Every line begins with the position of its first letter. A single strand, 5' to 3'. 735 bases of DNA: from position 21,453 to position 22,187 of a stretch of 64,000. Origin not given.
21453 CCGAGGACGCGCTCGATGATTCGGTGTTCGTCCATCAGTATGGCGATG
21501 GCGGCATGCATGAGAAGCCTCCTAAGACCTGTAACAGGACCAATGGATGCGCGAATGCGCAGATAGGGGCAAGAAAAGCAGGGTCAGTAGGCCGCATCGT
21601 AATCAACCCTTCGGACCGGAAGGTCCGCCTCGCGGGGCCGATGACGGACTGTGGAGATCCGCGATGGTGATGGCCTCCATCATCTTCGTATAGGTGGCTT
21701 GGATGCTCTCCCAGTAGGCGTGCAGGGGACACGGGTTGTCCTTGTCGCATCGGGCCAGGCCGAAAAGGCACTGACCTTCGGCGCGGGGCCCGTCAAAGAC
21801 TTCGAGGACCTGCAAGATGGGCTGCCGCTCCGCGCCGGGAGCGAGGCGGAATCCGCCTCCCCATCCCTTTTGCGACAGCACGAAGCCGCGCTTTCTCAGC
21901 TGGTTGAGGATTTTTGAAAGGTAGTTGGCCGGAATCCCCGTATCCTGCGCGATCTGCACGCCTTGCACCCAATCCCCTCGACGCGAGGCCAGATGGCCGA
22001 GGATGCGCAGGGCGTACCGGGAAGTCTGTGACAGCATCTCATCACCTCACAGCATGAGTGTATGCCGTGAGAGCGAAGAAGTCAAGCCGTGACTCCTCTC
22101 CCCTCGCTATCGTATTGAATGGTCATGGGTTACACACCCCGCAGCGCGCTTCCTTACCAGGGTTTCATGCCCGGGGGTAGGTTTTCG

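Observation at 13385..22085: Single co-oriented nitrogen-oxide module: Rrf2-hemerythrin-qNOR-cupin-porin-nrfHA-octaheme HAO-like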

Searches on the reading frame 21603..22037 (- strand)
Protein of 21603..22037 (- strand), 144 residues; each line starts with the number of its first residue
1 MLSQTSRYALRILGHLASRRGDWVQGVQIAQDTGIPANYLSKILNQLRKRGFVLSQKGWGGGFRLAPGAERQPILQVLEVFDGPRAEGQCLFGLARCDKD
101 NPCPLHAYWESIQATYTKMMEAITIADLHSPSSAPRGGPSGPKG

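Call 5: search_protein_families(library=pfam, proteins=[window:21603-22037:-], max_evalue=0.01)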
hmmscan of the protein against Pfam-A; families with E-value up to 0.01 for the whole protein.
window:21603-22037:- (144 aa): 5 families
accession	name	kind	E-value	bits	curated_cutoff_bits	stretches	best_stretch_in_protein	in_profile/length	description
PF02082.26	Rrf2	-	5.9e-29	101.3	30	1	2-129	1-130/132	Iron-dependent Transcriptional regulator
PF09339.16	HTH_IclR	-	8.6e-05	22.7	22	1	9-53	5-48/52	IclR helix-turn-helix domain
PF12802.13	MarR_2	-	0.00028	21.4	27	1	9-53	7-50/61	MarR family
PF22798.2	DUF5817_CT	-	0.0011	19.2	29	1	28-58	20-50/54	DUF5817, C-terminal domain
PF01978.25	TrmB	-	0.0083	16.4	25.6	0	28-58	27-57/68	Sugar-specific transcriptional regulator TrmB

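Call 6: search_protein_families(library=ncbifam, proteins=[window:21603-22037:-], max_evalue=0.01)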
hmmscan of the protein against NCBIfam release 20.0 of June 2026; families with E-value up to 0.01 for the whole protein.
window:21603-22037:- (144 aa): 7 families
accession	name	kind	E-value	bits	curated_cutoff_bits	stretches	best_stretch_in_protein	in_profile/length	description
TIGR00738.1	rrf2_super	superfamily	6.1e-31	107.1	73.3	1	1-129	2-131/132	Rrf2 family transcriptional regulator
TIGR02944.1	suf_reg_Xantho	equivalog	1.2e-18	67.8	110.65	1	3-128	5-130/130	SUF system Fe-S cluster assembly regulator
TIGR02010.1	IscR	equivalog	6.5e-16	58.4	207.55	1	2-129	3-130/135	Fe-S cluster assembly transcriptional regulator IscR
NF008110.0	PRK10857.1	equivalog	1.5e-11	44.3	275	1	5-128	6-129/164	Fe-S cluster assembly transcriptional regulator IscR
NF047409.1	Cys_reg_CymR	equivalog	1.1e-10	41.8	195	1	2-130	3-125/139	cysteine metabolism transcriptional regulator CymR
NF008886.0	PRK11920.1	equivalog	2.9e-10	40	193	1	2-128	3-130/153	iron-responsive transcriptional regulator RirA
NF008240.0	PRK11014.1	equivalog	1.6e-07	31.4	182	1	5-128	6-127/141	nitric oxide-sensing transcriptional repressor NsrR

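Call 48: search_solved_structures(query=window:21603-22037:-, max_evalue=0.001, show_alignments=3)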
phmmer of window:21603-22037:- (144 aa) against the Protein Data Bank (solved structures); distinct sequences matched with E-value up to 0.001: 13.
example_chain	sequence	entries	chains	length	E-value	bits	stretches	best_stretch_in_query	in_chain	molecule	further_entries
4hf0_A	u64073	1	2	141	5.2e-08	36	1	4-129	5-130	HTH-type transcriptional regulator IscR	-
4hf2_A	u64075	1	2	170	6.9e-08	35.6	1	5-129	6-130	HTH-type transcriptional regulator IscR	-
4hf1_A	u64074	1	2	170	9.6e-08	35.1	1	5-129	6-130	HTH-type transcriptional regulator IscR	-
4chu_A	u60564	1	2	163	2.2e-07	33.9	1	5-129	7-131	HTH-TYPE TRANSCRIPTIONAL REGULATOR ISCR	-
4cic_A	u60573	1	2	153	3.8e-07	33.2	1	5-130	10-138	TRANSCRIPTIONAL REGULATOR, BADM/RRF2 FAMILY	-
5n07_A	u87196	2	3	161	1.2e-06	31.6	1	6-130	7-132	HTH-type transcriptional repressor NsrR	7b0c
2y75_A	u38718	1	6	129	1.6e-06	31.2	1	3-129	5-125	HTH-TYPE TRANSCRIPTIONAL REGULATOR CYMR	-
3lwf_A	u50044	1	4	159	1.8e-06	31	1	5-128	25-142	Putative transcriptional regulator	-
7zpn_A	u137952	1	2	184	2e-05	27.6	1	2-85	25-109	HTH-type transcriptional regulator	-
6y45_A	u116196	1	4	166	3.3e-05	26.9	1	24-132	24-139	Rrf2 family transcriptional regulator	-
3t8r_A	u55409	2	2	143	3.6e-05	26.7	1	3-85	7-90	Staphylococcus aureus CymR | Staphylococcus aureus CymR (oxidized form)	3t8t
6hsd_A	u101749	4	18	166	5.7e-05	26.1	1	25-132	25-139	Rrf2 family transcriptional regulator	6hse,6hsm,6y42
5n08_A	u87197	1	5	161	0.00033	23.6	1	6-129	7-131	HTH-type transcriptional repressor NsrR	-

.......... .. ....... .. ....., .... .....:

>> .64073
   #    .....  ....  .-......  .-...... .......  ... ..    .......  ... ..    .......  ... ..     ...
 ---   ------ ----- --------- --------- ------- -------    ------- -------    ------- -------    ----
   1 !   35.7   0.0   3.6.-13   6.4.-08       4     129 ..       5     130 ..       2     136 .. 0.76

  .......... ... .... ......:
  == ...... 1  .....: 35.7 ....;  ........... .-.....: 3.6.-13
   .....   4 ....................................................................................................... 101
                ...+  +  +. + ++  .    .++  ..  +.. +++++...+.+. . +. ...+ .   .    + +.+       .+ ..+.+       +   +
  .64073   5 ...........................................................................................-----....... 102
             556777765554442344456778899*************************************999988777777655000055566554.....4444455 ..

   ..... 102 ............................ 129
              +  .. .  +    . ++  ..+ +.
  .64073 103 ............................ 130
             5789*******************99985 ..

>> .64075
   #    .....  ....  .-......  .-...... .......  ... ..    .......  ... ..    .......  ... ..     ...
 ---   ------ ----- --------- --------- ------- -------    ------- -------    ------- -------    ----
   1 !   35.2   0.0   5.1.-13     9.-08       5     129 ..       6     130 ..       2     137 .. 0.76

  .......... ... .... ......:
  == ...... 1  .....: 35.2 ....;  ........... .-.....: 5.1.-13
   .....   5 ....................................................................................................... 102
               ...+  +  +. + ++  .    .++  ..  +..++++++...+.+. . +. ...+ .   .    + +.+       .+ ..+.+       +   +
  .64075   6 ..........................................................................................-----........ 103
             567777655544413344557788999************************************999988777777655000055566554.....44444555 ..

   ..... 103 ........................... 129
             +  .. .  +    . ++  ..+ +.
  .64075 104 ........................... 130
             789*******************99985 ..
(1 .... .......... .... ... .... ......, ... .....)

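Call 91: find_homologous_proteins(query=window:21603-22037:-, max_evalue=1e-10)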
Query window:21603-22037:- (144 aa): 527 proteins with E <= 1e-10 among 560 candidates; the best 120 are listed.
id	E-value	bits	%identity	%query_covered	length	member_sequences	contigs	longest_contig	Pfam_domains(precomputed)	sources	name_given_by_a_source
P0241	9.4e-87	306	94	100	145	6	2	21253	PF02082.27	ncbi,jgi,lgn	ncbi:MAG: Rrf2 family transcriptional regulator [Acidobacteriota bacterium]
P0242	6.2e-65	235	76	96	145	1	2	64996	PF02082.27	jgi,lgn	jgi:Rrf2 family protein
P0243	5.0e-60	219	70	99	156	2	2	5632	PF02082.27,PF09339.17,PF12802.14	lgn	-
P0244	5.1e-59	216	71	94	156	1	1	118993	PF02082.27,PF09339.17,PF12802.14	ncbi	-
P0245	4.3e-57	210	64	97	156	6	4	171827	PF02082.27,PF09339.17,PF12802.14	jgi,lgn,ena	jgi:Rrf2 family protein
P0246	7.9e-57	209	69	94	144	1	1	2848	PF02082.27,PF09339.17,PF12802.14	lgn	-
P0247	2.6e-56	207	68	90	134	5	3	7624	PF02082.27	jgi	-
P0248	6.4e-56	206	68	90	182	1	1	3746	PF02082.27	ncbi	-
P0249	9.6e-56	206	69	90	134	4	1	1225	PF02082.27,PF09339.17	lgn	-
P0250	1.7e-55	205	66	93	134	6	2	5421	PF02082.27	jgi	jgi:Rrf2 family transcriptional regulator, iron-sulfur cluster assembly transcription factor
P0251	2.7e-55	204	68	90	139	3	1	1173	PF02082.27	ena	-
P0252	2.4e-54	201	67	92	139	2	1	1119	PF02082.27,PF12802.14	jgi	jgi:Rrf2 family transcriptional regulator, iron-sulfur cluster assembly transcription factor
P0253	1.2e-53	199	68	90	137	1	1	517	PF02082.27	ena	-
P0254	2.8e-53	198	65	92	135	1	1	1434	PF02082.27,PF09339.17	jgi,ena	-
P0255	2.9e-52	194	67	89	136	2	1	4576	PF02082.27,PF09339.17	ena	-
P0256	5.8e-52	193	65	90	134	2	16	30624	PF02082.27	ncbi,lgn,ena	-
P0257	5.9e-51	190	66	89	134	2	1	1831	PF02082.27,PF09339.17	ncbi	-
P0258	7.8e-51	190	64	90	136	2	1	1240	PF02082.27,PF12802.14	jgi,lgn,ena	-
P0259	9.8e-51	189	61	100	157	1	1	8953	PF02082.27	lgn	-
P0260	1.0e-50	189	64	90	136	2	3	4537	PF02082.27,PF12802.14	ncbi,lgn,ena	-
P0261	1.2e-50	189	63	90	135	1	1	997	PF02082.27,PF09339.17,PF12802.14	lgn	-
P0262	1.2e-50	189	63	90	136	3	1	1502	PF02082.27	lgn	-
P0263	1.3e-50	189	67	90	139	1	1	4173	PF02082.27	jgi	jgi:Rrf2 family protein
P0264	2.8e-50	188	63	94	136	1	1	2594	PF02082.27,PF09339.17,PF12802.14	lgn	-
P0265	3.3e-50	188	64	92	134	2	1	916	PF02082.27,PF09339.17,PF12802.14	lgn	-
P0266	3.9e-50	187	61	94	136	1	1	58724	PF02082.27,PF09339.17,PF12802.14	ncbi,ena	-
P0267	6.7e-50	187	62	90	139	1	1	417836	PF02082.27,PF12802.14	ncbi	ncbi:MAG: Rrf2 family transcriptional regulator [Acidobacteriota bacterium]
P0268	8.1e-50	186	64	90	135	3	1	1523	PF02082.27,PF12802.14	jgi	jgi:Rrf2 family transcriptional regulator, iron-sulfur cluster assembly transcription factor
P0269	1.1e-49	186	60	94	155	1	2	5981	PF02082.27,PF12802.14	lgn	-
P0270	1.2e-49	186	63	93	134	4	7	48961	PF02082.27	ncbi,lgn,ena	-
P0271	2.9e-49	185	63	92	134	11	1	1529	PF02082.27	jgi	-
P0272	3.0e-49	184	59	97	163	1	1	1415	PF02082.27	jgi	jgi:Rrf2 family transcriptional regulator, iron-sulfur cluster assembly transcription factor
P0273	4.4e-49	184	59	98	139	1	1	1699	PF02082.27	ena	-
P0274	4.6e-49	184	64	90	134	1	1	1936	PF02082.27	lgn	-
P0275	6.0e-49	184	63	89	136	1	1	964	PF02082.27,PF09339.17,PF12802.14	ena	-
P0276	6.1e-49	183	60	90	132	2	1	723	PF02082.27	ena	-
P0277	6.9e-49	183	63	89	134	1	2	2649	PF02082.27,PF09339.17,PF12802.14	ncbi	-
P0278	1.2e-48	183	61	89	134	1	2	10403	PF02082.27,PF09339.17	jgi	jgi:Rrf2 family transcriptional regulator, iron-sulfur cluster assembly transcription factor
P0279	1.3e-48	182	64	90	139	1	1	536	PF02082.27,PF12802.14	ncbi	-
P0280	1.5e-48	182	60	94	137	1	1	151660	PF02082.27,PF09339.17,PF12802.14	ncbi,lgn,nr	ncbi:MAG: Rrf2 family transcriptional regulator [Deltaproteobacteria bacterium]|nr:Rrf2 family trans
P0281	1.9e-48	182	57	95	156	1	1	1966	PF02082.27,PF12802.14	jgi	jgi:Rrf2 family protein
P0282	2.0e-48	182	59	99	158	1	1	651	PF02082.27,PF12802.14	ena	-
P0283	2.1e-48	182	63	90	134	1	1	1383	PF02082.27,PF12802.14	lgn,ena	-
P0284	4.0e-48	181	62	90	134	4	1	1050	PF02082.27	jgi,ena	-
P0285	4.3e-48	181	65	90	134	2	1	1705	PF02082.27,PF12802.14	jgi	jgi:Rrf2 family transcriptional regulator, iron-sulfur cluster assembly transcription factor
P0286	4.5e-48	181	61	90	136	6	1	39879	PF02082.27,PF12802.14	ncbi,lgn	-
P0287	8.2e-48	180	59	92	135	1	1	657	PF02082.27,PF09339.17,PF12802.14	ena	-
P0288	1.1e-47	179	62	90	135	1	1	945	PF02082.27,PF12802.14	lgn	-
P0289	1.3e-47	179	58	94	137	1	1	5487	PF02082.27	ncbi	-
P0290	1.4e-47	179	58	94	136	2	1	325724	PF02082.27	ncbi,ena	-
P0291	2.1e-47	179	63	89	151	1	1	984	PF02082.27,PF12802.14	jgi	jgi:Rrf2 family protein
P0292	2.3e-47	178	63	89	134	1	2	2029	PF02082.27,PF12802.14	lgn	-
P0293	2.7e-47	178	63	90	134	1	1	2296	PF02082.27,PF09339.17,PF12802.14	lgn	-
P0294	3.1e-47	178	61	90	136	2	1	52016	PF02082.27,PF12802.14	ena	-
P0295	3.8e-47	178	60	94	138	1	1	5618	PF02082.27,PF12802.14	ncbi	-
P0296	8.1e-47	177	61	90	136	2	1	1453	PF02082.27,PF12802.14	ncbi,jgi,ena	-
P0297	9.4e-47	176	57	94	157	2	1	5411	PF02082.27,PF12802.14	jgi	jgi:Rrf2 family protein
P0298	1.1e-46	176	62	90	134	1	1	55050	PF02082.27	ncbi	ncbi:MAG: Rrf2 family transcriptional regulator [Acidobacteriota bacterium]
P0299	1.1e-46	176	61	94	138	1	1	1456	PF02082.27,PF12802.14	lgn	-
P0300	1.3e-46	176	61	90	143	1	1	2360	PF02082.27,PF12802.14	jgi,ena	-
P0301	1.4e-46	176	59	94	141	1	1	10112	PF02082.27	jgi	jgi:Rrf2 family protein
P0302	1.5e-46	176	59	92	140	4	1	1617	PF02082.27,PF09339.17,PF12802.14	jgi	jgi:Rrf2 family iron-sulfur cluster assembly transcriptional regulator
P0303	1.5e-46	176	61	90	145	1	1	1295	PF02082.27,PF12802.14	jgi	jgi:Rrf2 family transcriptional regulator, iron-sulfur cluster assembly transcription factor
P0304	1.8e-46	175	61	89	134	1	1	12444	PF02082.27,PF09339.17,PF12802.14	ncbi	-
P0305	2.3e-46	175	62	90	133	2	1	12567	PF02082.27,PF09339.17,PF12802.14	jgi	jgi:Rrf2 family protein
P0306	2.4e-46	175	59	94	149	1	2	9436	PF02082.27,PF09339.17,PF12802.14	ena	-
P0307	3.6e-46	174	59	92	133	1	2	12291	PF02082.27,PF09339.17,PF12802.14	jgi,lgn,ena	-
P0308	4.9e-46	174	55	95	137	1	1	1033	PF02082.27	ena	-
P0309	6.5e-46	174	61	92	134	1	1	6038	PF02082.27,PF12802.14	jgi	jgi:Rrf2 family iron-sulfur cluster assembly transcriptional regulator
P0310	6.7e-46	174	58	90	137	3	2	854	PF02082.27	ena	-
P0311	8.5e-46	173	61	89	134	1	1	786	PF02082.27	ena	-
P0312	9.9e-46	173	63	89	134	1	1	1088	PF02082.27,PF12802.14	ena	-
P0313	1.0e-45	173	56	90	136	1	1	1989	PF02082.27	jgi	-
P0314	1.2e-45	173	61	89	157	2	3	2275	PF02082.27,PF09339.17,PF12802.14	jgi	jgi:Rrf2 family iron-sulfur cluster assembly transcriptional regulator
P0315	1.5e-45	173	59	89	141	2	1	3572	PF02082.27,PF09339.17,PF12802.14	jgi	jgi:Rrf2 family protein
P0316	1.5e-45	172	61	90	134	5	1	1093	PF02082.27,PF12802.14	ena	-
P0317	1.9e-45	172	55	92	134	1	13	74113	PF02082.27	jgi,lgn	jgi:Rrf2 family protein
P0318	2.5e-45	172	59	90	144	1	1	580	PF02082.27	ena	-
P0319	2.7e-45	172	59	90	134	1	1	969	PF02082.27,PF12802.14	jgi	jgi:Rrf2 family protein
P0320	2.8e-45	172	57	94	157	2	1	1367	PF02082.27,PF09339.17,PF12802.14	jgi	jgi:Rrf2 family protein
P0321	3.2e-45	171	60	92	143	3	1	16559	PF02082.27,PF09339.17,PF12802.14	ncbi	-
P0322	3.7e-45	171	57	94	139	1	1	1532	PF02082.27,PF12802.14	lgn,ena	-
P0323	5.1e-45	171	61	90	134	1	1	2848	PF02082.27,PF12802.14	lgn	-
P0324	6.1e-45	170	57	92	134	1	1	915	PF02082.27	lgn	-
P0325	6.3e-45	170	58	89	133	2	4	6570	PF02082.27,PF09339.17,PF12802.14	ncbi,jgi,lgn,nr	ncbi:MAG: Rrf2 family transcriptional regulator [Acidobacteria bacterium]|nr:Rrf2 family transcripti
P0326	6.8e-45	170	42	89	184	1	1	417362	PF02082.27,PF12802.14,PF13545.13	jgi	jgi:Rrf2 family iron-sulfur cluster assembly transcriptional regulator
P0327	6.9e-45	170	59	89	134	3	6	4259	PF02082.27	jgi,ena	-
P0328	7.6e-45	170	58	94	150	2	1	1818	PF02082.27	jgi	jgi:Rrf2 family iron-sulfur cluster assembly transcriptional regulator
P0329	8.4e-45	170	59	98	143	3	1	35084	PF02082.27,PF12802.14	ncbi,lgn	-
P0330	8.8e-45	170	61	90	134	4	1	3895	PF02082.27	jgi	-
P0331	1.1e-44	170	61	89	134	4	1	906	PF02082.27,PF09339.17,PF12802.14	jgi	-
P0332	1.1e-44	170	59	90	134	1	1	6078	PF02082.27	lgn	-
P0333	1.6e-44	169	59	90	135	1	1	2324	PF02082.27,PF12802.14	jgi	jgi:Rrf2 family transcriptional regulator, iron-sulfur cluster assembly transcription factor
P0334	1.6e-44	169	58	90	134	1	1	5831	PF02082.27,PF12802.14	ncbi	-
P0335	2.5e-44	169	60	91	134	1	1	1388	PF02082.27,PF12802.14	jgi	jgi:Rrf2 family iron-sulfur cluster assembly transcriptional regulator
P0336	2.9e-44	168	61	89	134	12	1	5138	PF02082.27,PF12802.14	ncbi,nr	ncbi:MAG: Rrf2 family transcriptional regulator [Thermoanaerobaculaceae bacterium]|nr:Rrf2 family tr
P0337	3.1e-44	168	59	92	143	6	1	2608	PF02082.27,PF09339.17,PF12802.14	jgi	jgi:Rrf2 family protein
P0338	3.1e-44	168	57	94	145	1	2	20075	PF02082.27,PF09339.17,PF12802.14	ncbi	-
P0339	3.3e-44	168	59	92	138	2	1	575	PF02082.27,PF12802.14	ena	-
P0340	3.9e-44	168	58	92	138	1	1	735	PF02082.27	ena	-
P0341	4.0e-44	168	60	90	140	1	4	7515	PF02082.27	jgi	jgi:Rrf2 family transcriptional regulator, iron-sulfur cluster assembly transcription factor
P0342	4.0e-44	168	59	89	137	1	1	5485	PF02082.27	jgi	jgi:Rrf2 family protein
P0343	4.0e-44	168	57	92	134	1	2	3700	PF02082.27,PF09339.17,PF12802.14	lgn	-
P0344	5.8e-44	167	56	94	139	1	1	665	PF02082.27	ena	-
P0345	6.3e-44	167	57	93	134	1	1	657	PF02082.27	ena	-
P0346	7.2e-44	167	59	92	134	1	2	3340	PF02082.27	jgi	jgi:Rrf2 family transcriptional regulator, iron-sulfur cluster assembly transcription factor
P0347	7.4e-44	167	60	88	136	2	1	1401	PF02082.27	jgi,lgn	jgi:Rrf2 family protein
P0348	7.4e-44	167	61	89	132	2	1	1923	PF02082.27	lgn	-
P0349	8.2e-44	167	59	90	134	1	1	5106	PF02082.27,PF09339.17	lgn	-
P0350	9.0e-44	167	59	92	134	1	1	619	PF02082.27,PF12802.14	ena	-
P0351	9.1e-44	167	59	89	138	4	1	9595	PF02082.27,PF12802.14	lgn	-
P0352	9.4e-44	167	61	90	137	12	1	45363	PF02082.27,PF12802.14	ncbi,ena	-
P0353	1.0e-43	167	59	92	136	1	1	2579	PF02082.27,PF12802.14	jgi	jgi:Rrf2 family protein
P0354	1.0e-43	166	57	89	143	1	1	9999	PF02082.27,PF12802.14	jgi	jgi:Rrf2 family protein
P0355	1.1e-43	166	60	89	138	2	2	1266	PF02082.27,PF12802.14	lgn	-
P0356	1.2e-43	166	59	92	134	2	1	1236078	PF02082.27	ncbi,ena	-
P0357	1.3e-43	166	55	99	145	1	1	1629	PF02082.27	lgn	-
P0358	1.4e-43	166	57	92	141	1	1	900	PF02082.27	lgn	-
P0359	1.5e-43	166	59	92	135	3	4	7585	PF02082.27,PF09339.17,PF12802.14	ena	-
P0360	1.9e-43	166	59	90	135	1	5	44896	PF02082.27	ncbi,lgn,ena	-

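Call 92: find_encoding_contigs(protein=P0245, flank=7000, max_places=1)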
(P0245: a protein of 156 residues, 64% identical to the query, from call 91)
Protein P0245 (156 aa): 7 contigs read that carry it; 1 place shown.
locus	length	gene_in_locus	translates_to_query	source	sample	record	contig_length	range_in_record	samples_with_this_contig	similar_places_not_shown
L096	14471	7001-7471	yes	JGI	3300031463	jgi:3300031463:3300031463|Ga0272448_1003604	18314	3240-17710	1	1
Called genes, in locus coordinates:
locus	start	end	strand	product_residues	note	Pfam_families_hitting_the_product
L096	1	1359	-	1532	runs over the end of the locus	?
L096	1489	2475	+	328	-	PF20030:bpMoxR, PF07726:AAA_3, PF07728:AAA_5, PF17863:AAA_lid_2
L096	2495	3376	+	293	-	PF01882:DUF58, PF13519:VWA_2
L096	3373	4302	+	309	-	-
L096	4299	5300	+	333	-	PF00092:VWA, PF06707:DUF1194 (faint), PF13519:VWA_2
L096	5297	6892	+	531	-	PF00092:VWA, PF13519:VWA_2, PF13432:TPR_16 (weak)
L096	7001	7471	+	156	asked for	PF02082:Rrf2, PF09339:HTH_IclR (weak), PF12802:MarR_2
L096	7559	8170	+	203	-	PF01814:Hemerythrin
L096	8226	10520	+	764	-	PF22085:NorB_cytochrome_c-like, PF00115:COX1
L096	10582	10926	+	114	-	PF02311:AraC_binding, PF07883:Cupin_2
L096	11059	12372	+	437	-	PF09699:Paired_CXXCH_1 (faint), PF13435:Cytochrome_C554 (faint), PF13447:Multi-haem_cyto, PF14522:Cytochrome_C7 (faint), PF14537:Cytochrom_c3_2 (faint), PF13447:Multi-haem_cyto (weak)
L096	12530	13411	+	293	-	PF12697:Abhydrolase_6, PF00561:Abhydrolase_1, PF12146:Hydrolase_4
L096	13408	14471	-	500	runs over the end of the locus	PF00149:Metallophos, PF02872:5_nucleotid_C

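Call 93: find_encoding_contigs(protein=P0267, flank=7000, max_places=1)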
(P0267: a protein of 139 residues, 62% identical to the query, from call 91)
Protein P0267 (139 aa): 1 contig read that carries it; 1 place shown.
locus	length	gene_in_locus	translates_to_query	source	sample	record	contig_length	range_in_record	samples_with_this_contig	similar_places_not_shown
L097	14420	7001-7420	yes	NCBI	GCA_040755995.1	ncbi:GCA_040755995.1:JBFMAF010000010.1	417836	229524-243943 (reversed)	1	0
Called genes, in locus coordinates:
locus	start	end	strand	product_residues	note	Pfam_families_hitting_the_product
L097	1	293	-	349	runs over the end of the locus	PF13439:Glyco_transf_4, PF13579:Glyco_trans_4_4, PF20706:GT4-conflict (weak), PF00534:Glycos_transf_1, PF13692:Glyco_trans_1_4, PF13524:Glyco_trans_1_2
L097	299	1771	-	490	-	PF01943:Polysacc_synt, PF13440:Polysacc_synt_3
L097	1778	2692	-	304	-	PF13641:Glyco_tranf_2_3, PF00535:Glycos_transf_2, PF10111:Glyco_tranf_2_2 (faint)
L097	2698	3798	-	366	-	PF13439:Glyco_transf_4, PF20706:GT4-conflict, PF00534:Glycos_transf_1, PF13692:Glyco_trans_1_4, PF13524:Glyco_trans_1_2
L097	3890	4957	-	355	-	PF13439:Glyco_transf_4, PF13579:Glyco_trans_4_4, PF20706:GT4-conflict, PF00534:Glycos_transf_1, PF13692:Glyco_trans_1_4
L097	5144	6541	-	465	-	PF02310:B12-binding, PF04055:Radical_SAM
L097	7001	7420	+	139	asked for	PF02082:Rrf2, PF12802:MarR_2 (faint)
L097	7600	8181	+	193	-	PF01814:Hemerythrin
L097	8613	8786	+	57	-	PF15919:HicB_lk_antitox, PF21748:UPF0150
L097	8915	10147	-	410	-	PF14237:GYF_2, PF13367:PrsW-protease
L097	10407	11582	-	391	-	PF13173:AAA_14, PF13635:DUF4143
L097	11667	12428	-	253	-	-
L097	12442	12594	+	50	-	-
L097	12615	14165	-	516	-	PF00144:Beta-lactamase, PF11954:DUF3471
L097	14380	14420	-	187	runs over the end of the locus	PF05685:Uma2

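Call 94: find_encoding_contigs(protein=P0280, flank=7000, max_places=1)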
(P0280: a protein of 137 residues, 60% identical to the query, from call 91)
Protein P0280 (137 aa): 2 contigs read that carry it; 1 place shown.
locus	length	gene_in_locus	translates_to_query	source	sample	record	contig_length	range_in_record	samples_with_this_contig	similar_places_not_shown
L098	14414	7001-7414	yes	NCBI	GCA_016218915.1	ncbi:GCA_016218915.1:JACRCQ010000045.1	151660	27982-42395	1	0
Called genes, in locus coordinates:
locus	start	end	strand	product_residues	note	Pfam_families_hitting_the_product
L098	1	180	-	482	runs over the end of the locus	PF04055:Radical_SAM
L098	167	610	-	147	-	PF07977:FabA (weak)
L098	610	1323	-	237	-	PF00106:adh_short, PF01370:Epimerase (weak), PF08659:KR, PF13561:adh_short_C2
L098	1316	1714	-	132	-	PF00550:PP-binding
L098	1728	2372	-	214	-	PF00881:Nitroreductase, PF14512:TM1586_NiRdase (faint)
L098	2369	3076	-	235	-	PF00106:adh_short, PF01370:Epimerase, PF08659:KR, PF13561:adh_short_C2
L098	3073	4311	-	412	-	PF00109:ketoacyl-synt, PF02801:Ketoacyl-synt_C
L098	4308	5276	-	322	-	PF00109:ketoacyl-synt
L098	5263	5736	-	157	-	PF07977:FabA, PF22818:ApeI-like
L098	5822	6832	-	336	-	PF04055:Radical_SAM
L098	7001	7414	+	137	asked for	PF02082:Rrf2, PF09339:HTH_IclR (faint), PF12802:MarR_2 (weak)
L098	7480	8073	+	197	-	PF01814:Hemerythrin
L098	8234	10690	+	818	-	PF00092:VWA, PF13519:VWA_2, PF13768:VWA_3 (weak)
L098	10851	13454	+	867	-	PF00069:Pkinase, PF01636:APH (faint), PF03109:ABC1 (faint), PF06293:Kdo (weak), PF07714:PK_Tyr_Ser-Thr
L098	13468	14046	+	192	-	PF13302:Acetyltransf_3, PF00583:Acetyltransf_1, PF13420:Acetyltransf_4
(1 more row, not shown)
